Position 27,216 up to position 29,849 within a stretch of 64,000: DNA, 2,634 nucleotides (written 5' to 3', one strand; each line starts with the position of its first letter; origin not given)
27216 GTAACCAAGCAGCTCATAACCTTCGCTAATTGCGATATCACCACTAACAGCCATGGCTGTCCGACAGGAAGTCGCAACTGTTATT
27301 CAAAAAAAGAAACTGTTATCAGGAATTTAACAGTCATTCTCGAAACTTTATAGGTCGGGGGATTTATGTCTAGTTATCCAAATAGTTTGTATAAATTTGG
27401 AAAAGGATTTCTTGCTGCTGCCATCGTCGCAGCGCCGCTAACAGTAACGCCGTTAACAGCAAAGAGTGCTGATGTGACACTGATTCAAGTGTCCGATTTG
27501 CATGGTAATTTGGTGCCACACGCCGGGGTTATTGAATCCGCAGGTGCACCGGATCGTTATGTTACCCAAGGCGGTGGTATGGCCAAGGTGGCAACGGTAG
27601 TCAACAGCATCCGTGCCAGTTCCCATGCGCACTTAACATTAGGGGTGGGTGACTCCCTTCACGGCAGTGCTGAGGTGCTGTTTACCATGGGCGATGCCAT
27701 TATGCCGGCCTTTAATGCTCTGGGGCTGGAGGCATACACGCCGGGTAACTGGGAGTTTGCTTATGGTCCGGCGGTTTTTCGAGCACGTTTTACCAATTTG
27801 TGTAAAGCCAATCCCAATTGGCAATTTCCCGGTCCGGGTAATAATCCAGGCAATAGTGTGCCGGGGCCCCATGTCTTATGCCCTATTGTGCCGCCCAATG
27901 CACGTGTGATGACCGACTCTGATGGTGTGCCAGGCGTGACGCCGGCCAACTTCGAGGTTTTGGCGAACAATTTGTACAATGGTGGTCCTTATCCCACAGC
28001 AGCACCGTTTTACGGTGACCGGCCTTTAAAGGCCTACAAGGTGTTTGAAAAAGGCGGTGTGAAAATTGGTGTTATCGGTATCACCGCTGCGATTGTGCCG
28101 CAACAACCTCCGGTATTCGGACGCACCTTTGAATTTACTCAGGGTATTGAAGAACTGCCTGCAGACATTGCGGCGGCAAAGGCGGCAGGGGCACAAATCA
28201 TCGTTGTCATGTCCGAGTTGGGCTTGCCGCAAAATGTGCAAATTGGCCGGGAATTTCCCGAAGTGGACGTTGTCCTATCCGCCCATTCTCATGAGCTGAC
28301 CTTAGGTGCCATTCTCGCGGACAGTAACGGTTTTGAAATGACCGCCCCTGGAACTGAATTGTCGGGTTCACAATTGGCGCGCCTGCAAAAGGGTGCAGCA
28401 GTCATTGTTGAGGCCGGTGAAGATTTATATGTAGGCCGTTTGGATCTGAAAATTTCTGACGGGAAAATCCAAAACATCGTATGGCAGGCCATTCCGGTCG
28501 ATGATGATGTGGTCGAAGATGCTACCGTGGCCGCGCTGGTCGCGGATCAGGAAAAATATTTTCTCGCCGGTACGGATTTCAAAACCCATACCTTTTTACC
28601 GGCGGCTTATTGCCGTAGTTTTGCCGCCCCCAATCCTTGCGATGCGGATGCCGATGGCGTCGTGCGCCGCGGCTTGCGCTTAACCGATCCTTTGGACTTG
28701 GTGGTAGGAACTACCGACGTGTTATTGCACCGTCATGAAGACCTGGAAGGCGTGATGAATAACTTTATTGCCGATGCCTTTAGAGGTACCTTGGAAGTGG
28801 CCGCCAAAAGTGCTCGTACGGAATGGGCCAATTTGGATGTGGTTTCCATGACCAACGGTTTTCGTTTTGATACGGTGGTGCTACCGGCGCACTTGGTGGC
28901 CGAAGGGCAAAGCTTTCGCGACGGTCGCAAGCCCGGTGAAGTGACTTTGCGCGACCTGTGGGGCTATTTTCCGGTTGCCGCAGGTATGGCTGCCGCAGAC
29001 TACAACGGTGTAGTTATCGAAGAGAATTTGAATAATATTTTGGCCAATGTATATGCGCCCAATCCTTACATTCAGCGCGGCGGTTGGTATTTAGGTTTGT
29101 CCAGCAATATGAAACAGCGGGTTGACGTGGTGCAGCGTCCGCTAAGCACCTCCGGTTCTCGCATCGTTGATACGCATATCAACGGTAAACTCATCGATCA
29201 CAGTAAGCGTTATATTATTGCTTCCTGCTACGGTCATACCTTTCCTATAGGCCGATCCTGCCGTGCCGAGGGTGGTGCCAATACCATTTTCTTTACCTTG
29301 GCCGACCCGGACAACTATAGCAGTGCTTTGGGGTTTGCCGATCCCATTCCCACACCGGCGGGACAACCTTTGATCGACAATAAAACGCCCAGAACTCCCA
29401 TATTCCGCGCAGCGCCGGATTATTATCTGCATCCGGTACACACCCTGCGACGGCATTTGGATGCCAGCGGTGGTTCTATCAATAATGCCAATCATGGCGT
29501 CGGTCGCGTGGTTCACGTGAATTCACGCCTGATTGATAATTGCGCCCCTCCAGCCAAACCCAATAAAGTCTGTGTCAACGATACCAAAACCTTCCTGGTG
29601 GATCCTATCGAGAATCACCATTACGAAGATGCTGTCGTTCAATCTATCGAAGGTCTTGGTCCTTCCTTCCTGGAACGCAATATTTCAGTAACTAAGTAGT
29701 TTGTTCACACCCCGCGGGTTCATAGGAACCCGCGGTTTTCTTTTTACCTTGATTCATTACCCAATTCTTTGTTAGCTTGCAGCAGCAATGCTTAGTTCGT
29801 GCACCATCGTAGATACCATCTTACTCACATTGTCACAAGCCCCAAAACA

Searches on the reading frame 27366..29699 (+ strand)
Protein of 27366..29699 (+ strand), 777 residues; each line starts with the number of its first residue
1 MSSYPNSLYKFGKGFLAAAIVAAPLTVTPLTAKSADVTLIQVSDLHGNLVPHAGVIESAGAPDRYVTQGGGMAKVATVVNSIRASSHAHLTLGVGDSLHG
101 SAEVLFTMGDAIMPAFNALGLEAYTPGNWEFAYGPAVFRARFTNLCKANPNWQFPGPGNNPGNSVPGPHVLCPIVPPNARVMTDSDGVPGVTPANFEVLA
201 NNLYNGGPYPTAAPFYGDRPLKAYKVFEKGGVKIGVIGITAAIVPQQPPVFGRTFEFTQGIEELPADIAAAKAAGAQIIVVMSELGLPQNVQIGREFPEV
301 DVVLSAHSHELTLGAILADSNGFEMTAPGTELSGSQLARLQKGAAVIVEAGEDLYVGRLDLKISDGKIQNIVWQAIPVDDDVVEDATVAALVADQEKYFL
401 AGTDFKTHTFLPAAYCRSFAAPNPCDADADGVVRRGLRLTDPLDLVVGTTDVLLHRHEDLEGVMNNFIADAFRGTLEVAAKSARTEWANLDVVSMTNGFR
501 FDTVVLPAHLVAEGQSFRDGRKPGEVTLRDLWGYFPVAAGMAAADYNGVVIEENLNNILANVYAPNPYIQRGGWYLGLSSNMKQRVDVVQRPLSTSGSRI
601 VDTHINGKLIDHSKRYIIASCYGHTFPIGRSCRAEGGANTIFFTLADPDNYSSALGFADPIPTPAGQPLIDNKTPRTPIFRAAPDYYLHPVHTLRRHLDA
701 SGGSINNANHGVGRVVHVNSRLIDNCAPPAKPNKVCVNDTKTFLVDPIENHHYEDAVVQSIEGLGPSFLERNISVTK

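Call 14: find_encoding_contigs(protein=window:27366-29699:+, flank=10000, max_places=2)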
Protein window:27366-29699:+ (777 aa): 5 contigs read that carry it; 2 places shown.
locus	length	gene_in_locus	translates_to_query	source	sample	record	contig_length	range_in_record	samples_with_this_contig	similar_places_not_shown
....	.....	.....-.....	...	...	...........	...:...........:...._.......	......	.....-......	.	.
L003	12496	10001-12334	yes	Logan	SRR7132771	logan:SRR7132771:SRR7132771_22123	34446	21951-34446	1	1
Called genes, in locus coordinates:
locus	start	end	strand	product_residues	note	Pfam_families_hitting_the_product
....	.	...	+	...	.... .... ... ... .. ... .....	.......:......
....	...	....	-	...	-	-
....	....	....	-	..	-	-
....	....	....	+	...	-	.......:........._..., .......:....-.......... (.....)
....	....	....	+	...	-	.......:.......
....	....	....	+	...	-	-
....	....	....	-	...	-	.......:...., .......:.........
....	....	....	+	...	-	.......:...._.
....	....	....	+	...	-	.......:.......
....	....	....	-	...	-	-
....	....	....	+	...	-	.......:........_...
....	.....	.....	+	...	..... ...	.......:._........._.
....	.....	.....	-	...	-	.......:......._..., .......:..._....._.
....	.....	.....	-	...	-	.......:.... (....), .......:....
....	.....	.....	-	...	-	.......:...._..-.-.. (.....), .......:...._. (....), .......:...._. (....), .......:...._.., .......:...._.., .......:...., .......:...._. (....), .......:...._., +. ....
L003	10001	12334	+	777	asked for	PF02872:5_nucleotid_C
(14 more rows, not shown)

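Call 38: search_protein_families(library=ncbifam, proteins=[window:27366-29699:+], max_evalue=0.001)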
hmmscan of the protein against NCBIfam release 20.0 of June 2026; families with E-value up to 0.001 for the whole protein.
window:27366-29699:+ (777 aa): 9 families
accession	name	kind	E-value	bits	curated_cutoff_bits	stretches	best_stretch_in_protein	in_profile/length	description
TIGR04486.1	thiosulf_SoxB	equivalog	2.9e-40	138.1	550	3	195-399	192-367/556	thiosulfohydrolase SoxB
NF006934.0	PRK09419.1-1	subfamily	1.2e-14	53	1646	2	33-136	49-145/1174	multifunctional 2',3'-cyclic-nucleotide 2'-phosphodiesterase/3'-nucleotidase/5'-nucleotidase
TIGR01530.1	nadN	equivalog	2.3e-14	52.9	436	2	221-311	128-218/550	NAD nucleotidase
NF007109.1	PRK09558.1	equivalog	1.6e-11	43.7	600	1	194-380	135-322/550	bifunctional UDP-sugar hydrolase/5'-nucleotidase UshA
NF041198.1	UshA_like_PCGU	equivalog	6.6e-09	34.9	275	1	222-311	150-238/519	UshA-like (seleno)protein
NF040549.1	Nt5e_LPXTG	exception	2.8e-06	25.9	1050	1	30-134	92-181/731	cell surface ecto-5'-nucleotidase Nt5e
NF006938.0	PRK09420.1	equivalog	2.5e-05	22.9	486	0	26-134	14-123/648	bifunctional 2',3'-cyclic-nucleotide 2'-phosphodiesterase/3'-nucleotidase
NF006935.0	PRK09419.1-2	equivalog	0.00022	19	2801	0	71-138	683-750/1445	multifunctional 2',3'-cyclic-nucleotide 2'-phosphodiesterase/3'-nucleotidase/5'-nucleotidase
NF006937.0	PRK09419.1-4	equivalog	0.00025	18.6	2554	0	73-142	664-733/1411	multifunctional 2',3'-cyclic-nucleotide 2'-phosphodiesterase/3'-nucleotidase/5'-nucleotidase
